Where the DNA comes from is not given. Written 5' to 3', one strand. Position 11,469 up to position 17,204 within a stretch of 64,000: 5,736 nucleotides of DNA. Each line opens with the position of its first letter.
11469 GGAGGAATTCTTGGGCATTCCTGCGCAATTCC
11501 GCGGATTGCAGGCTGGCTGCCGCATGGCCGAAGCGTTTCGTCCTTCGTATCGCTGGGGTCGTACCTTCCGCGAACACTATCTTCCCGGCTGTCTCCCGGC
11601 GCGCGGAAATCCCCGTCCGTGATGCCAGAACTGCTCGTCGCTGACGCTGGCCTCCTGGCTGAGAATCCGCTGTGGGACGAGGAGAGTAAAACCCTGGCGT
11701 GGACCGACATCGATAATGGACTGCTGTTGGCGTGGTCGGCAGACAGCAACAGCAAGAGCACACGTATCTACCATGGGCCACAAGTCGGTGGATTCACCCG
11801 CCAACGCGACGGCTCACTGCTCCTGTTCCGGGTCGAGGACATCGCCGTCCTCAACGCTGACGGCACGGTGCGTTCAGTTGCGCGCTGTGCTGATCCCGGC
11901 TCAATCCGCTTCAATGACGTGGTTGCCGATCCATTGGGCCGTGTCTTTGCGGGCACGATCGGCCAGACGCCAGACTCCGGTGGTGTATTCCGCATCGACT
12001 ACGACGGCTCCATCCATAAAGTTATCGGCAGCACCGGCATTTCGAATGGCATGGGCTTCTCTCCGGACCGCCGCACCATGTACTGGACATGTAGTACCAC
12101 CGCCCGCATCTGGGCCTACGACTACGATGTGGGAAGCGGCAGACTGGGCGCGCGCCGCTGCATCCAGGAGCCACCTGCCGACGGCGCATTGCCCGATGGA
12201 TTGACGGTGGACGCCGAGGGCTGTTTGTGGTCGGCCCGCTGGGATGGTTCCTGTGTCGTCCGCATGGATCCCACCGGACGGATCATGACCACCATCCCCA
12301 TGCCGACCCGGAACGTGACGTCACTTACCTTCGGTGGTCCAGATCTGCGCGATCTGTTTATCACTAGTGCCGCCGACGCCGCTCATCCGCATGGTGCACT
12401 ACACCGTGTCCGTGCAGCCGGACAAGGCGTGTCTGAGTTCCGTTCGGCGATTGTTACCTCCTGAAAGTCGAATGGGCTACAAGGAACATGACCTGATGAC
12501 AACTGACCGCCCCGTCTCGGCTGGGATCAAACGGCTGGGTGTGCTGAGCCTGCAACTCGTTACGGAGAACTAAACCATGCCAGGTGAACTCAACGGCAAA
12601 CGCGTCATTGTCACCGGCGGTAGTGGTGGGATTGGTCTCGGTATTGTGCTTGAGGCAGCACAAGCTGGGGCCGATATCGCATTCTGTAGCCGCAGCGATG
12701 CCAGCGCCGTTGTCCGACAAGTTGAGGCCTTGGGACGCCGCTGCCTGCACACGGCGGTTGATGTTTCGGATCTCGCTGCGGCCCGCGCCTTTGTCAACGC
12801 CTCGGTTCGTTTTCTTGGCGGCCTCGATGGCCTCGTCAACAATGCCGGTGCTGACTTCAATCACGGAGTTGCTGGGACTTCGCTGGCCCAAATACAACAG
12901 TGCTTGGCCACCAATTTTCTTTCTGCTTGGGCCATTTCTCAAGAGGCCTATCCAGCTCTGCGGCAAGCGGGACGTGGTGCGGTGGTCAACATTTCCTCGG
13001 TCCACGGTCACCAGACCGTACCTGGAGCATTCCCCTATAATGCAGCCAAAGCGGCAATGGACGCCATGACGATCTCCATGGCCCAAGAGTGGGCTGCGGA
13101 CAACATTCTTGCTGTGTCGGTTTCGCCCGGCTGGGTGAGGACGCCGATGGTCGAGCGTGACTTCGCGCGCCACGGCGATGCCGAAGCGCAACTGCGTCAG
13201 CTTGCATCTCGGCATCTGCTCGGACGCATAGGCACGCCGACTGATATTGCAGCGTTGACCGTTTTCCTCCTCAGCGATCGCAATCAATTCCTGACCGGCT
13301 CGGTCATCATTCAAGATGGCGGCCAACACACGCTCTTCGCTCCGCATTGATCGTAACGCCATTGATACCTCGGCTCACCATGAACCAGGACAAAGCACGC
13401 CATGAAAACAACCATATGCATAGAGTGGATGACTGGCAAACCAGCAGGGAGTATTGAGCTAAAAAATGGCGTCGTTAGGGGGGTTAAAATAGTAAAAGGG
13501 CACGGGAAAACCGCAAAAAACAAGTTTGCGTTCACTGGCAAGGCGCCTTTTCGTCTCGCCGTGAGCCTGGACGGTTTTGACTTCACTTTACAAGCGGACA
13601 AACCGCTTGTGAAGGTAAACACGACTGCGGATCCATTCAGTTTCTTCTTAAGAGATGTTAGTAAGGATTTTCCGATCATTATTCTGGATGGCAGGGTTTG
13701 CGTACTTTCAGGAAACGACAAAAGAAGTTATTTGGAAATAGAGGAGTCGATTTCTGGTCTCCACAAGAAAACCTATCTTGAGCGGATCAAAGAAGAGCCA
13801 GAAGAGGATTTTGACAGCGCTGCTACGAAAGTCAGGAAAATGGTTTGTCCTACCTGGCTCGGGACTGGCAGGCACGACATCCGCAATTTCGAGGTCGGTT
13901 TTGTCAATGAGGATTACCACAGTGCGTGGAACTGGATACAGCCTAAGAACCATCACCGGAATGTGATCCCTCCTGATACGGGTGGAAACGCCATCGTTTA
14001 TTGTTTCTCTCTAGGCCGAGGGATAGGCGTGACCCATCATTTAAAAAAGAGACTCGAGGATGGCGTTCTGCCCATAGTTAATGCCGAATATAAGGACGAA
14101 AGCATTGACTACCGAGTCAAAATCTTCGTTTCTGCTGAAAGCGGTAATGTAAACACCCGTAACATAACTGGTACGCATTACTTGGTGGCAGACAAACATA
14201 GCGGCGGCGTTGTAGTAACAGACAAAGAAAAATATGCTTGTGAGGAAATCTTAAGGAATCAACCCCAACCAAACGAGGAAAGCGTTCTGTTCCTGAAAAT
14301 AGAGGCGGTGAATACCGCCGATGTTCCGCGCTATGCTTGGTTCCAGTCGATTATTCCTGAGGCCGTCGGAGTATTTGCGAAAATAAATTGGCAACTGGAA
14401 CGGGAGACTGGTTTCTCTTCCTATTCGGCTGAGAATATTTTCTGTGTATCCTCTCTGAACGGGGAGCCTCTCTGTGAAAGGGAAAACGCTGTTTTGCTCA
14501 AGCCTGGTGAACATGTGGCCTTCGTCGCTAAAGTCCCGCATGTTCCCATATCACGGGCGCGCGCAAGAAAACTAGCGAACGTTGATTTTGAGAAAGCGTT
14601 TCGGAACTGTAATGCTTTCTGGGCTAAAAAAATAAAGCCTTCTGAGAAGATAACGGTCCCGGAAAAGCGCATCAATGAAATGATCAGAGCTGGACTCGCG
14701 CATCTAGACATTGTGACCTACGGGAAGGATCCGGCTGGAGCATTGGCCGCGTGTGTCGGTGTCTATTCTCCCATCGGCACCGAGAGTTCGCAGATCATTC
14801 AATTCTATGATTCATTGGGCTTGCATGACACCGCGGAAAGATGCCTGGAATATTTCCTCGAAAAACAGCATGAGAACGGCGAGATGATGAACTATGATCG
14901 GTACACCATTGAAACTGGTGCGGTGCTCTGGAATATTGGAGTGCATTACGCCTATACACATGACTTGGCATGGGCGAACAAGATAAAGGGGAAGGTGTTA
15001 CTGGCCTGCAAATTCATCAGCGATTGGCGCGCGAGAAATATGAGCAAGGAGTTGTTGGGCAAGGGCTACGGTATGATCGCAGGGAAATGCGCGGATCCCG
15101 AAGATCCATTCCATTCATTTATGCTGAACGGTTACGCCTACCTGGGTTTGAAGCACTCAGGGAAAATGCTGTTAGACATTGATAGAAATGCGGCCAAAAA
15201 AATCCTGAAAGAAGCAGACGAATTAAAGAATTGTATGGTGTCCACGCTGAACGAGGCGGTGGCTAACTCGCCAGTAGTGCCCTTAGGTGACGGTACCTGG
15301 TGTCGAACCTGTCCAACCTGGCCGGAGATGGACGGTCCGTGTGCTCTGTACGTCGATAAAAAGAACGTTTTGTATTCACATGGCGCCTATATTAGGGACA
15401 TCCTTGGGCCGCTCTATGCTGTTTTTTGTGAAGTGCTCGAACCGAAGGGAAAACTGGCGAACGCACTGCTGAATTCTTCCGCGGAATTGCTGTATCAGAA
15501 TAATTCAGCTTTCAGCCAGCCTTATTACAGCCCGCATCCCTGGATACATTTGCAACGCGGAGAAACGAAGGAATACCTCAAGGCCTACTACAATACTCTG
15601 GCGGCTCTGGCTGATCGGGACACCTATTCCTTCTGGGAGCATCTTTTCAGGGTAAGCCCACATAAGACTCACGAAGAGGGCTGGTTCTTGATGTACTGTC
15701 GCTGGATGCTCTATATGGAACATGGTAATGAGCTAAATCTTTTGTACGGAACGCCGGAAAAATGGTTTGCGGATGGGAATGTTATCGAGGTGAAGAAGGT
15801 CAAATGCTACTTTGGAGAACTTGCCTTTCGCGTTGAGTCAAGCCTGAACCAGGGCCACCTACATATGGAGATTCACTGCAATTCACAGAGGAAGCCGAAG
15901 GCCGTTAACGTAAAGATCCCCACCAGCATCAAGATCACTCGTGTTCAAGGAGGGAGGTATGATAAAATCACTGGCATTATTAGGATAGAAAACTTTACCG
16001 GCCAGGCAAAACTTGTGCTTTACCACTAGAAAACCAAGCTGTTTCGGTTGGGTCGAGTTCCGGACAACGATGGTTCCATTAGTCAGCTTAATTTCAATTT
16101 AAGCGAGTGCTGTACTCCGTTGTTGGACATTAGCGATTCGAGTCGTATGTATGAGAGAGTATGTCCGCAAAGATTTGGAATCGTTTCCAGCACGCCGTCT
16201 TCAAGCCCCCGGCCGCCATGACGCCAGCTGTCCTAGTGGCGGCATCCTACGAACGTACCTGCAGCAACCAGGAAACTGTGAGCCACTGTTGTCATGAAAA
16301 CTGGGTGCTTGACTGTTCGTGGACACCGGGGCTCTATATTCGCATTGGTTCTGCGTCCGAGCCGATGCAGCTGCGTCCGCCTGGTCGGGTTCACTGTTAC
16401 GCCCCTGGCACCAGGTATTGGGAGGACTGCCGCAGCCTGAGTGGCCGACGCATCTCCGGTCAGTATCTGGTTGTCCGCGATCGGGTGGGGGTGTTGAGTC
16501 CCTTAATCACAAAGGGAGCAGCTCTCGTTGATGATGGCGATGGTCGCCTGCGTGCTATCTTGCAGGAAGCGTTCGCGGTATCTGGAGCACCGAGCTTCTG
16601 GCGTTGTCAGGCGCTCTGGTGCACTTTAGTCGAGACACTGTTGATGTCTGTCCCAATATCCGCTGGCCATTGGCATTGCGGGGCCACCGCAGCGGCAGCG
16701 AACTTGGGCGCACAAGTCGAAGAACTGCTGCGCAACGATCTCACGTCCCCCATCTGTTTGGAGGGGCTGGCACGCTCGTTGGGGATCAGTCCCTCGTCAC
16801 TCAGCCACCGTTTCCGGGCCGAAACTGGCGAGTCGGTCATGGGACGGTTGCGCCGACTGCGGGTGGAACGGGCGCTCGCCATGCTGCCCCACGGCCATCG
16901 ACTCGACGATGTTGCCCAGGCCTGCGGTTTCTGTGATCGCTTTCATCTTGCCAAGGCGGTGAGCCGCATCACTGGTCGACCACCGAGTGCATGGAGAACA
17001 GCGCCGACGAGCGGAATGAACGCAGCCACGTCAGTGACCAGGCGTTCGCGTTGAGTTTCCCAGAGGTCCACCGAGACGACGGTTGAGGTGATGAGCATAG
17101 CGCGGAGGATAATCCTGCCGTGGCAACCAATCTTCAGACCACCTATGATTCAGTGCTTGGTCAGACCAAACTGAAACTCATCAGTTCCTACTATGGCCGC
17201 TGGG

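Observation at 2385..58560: Long hairpin elements with tandem-oligomer arms fill nearly every intergenic gap, usually starting just after stop codons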

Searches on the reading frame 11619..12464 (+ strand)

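Call 15: search_protein_families(library=pfam, proteins=[window:11619-12464:+])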
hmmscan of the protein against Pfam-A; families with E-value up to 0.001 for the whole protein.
window:11619-12464:+ (281 aa): 1 family
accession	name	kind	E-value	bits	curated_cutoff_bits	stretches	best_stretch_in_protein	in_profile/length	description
PF08450.18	SGL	-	1.4e-66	225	26.3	1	13-251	1-245/246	SMP-30/Gluconolactonase/LRE-like region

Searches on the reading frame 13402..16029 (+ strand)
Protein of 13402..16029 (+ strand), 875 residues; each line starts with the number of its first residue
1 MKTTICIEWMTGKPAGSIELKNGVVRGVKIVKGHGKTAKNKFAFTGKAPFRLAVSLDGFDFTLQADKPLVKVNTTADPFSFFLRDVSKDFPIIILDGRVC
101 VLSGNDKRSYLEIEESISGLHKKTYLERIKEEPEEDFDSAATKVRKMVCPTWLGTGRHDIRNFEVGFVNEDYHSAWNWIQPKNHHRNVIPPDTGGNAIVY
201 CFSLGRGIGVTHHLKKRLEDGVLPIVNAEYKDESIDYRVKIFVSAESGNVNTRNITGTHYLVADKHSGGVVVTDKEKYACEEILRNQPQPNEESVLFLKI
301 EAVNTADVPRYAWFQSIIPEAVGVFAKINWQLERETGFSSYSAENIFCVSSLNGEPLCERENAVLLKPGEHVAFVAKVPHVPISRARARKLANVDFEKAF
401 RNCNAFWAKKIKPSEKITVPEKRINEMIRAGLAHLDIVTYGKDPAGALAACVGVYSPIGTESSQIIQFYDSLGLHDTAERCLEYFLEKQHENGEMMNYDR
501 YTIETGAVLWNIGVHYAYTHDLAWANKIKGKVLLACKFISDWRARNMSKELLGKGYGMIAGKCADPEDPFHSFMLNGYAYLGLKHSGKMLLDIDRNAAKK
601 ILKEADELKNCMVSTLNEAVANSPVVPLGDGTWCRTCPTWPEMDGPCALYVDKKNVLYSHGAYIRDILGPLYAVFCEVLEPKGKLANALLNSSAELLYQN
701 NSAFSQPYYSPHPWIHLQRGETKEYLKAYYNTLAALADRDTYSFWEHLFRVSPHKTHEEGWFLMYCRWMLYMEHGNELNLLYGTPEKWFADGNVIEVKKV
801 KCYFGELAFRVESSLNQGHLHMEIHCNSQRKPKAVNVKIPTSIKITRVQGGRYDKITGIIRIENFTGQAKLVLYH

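Call 14: find_encoding_contigs(protein=window:13402-16029:+, flank=2000, max_places=4)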
Protein window:13402-16029:+ (875 aa): no gene with exactly this product is on record in the collection.

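Call 15: search_protein_families(library=pfam, proteins=[window:13402-16029:+])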
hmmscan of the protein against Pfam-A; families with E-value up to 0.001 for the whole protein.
window:13402-16029:+ (875 aa): 0 families

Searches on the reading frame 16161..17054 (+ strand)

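Call 15: search_protein_families(library=pfam, proteins=[window:16161-17054:+])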
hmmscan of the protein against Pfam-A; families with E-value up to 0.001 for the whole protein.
window:16161-17054:+ (297 aa): 2 families
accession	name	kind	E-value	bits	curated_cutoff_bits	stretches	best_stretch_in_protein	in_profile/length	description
PF12833.13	HTH_18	-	5.8e-19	68.6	33.6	1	203-280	1-79/80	Helix-turn-helix domain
PF00165.29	HTH_AraC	-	3.3e-13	49.8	26.6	2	247-280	10-42/42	Bacterial regulatory helix-turn-helix proteins, AraC family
